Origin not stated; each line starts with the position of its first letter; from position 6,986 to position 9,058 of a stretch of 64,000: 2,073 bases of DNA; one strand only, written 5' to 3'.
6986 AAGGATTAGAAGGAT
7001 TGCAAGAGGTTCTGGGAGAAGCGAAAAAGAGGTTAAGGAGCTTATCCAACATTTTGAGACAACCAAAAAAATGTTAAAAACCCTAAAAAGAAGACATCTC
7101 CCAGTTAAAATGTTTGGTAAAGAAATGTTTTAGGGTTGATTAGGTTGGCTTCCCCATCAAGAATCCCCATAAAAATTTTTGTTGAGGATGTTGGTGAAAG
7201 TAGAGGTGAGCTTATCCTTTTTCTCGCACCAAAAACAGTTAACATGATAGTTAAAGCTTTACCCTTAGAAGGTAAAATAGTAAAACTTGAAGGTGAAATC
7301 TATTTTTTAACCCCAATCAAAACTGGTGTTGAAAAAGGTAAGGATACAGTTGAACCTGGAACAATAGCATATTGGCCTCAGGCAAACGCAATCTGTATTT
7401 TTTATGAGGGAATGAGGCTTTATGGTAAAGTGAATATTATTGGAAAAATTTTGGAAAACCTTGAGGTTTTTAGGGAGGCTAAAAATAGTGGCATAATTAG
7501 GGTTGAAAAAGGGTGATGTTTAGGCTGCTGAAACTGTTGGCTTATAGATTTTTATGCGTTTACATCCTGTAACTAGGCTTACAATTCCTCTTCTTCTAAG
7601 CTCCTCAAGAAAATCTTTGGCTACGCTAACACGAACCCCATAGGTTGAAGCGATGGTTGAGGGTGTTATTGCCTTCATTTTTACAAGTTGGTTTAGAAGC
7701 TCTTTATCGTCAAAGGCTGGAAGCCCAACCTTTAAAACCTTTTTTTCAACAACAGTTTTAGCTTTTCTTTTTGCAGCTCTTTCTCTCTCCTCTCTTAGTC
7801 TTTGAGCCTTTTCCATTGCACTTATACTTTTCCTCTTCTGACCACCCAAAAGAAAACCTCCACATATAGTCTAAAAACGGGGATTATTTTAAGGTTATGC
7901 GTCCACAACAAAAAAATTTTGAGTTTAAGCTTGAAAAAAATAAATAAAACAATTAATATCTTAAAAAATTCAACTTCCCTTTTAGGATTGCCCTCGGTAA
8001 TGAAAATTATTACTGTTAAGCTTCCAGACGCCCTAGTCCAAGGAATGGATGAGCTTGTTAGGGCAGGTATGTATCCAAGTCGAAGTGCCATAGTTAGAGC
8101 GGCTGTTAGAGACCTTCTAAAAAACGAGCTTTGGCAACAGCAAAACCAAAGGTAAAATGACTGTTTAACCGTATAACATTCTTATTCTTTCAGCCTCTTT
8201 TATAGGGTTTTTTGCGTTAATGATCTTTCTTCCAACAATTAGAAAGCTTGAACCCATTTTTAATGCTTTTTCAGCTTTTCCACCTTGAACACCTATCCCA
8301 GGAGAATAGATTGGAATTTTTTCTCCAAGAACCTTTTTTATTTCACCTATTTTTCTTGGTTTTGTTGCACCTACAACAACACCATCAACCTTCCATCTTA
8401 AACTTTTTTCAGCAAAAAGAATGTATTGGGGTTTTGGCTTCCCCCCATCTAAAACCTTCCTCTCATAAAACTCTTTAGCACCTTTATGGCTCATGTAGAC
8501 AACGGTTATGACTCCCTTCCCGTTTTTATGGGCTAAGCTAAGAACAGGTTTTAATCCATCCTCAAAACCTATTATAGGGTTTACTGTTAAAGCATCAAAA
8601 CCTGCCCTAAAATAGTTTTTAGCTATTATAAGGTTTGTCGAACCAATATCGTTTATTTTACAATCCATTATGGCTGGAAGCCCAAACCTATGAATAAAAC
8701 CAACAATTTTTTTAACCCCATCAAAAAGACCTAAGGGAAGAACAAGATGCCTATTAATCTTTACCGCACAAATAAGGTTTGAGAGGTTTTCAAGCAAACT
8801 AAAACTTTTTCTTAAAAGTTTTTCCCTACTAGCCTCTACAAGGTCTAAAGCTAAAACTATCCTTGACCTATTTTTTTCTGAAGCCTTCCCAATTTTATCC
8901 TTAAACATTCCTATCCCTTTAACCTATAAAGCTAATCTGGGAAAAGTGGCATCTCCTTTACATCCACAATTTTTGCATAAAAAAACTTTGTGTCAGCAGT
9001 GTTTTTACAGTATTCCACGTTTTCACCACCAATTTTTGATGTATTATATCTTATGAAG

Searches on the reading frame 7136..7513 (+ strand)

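Call 34: search_protein_families(library=pfam, proteins=[window:7136-7513:+], max_evalue=0.00001)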
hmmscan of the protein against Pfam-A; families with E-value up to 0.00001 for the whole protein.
window:7136-7513:+ (126 aa): 2 families
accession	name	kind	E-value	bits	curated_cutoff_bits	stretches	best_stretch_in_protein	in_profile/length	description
PF04126.18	Cyclophil_like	-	6.2e-23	81.4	27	1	19-124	7-120/120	Cyclophilin-like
PF18050.6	Cyclophil_like2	-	2.9e-07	31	22.7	1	33-117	16-108/115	Cyclophilin-like family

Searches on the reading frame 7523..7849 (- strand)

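Call 35: search_protein_families(library=pfam, proteins=[window:7523-7849:-], max_evalue=0.00001)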
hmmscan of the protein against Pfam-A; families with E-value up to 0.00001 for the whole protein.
window:7523-7849:- (109 aa): 1 family
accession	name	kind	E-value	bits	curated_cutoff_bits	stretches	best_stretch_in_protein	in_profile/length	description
PF03297.21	Ribosomal_S25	-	5.8e-12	46.2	28.8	1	13-103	9-99/101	S25 ribosomal protein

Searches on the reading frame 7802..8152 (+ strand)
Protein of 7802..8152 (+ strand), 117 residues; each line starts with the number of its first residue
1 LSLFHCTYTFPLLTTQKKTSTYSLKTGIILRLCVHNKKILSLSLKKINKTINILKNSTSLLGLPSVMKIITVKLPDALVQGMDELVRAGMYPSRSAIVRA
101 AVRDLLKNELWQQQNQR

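Call 35: search_protein_families(library=pfam, proteins=[window:7802-8152:+], max_evalue=0.00001)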
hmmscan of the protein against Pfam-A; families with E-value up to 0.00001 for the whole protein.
window:7802-8152:+ (117 aa): 1 family
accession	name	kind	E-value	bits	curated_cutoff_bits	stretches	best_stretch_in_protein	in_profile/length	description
PF01402.27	RHH_1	-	1.6e-07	31.5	20.5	1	70-107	2-38/39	Ribbon-helix-helix protein, copG family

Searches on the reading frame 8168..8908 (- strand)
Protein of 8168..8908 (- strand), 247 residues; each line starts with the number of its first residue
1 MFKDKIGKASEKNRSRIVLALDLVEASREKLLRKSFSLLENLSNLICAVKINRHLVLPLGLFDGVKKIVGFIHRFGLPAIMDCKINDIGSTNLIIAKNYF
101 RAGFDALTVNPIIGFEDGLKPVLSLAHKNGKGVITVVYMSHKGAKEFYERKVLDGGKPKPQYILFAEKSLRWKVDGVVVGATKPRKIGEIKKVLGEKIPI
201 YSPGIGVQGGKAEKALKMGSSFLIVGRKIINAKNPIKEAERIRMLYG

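Call 31: search_protein_families(library=pfam, proteins=[window:8168-8908:-], max_evalue=0.00001)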
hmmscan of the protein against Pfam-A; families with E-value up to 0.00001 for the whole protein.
window:8168-8908:- (247 aa): 1 family
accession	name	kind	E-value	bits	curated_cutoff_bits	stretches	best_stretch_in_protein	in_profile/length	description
PF00215.30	OMPdecase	-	2.5e-32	113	27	1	16-242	2-221/221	Orotidine 5'-phosphate decarboxylase / HUMPS family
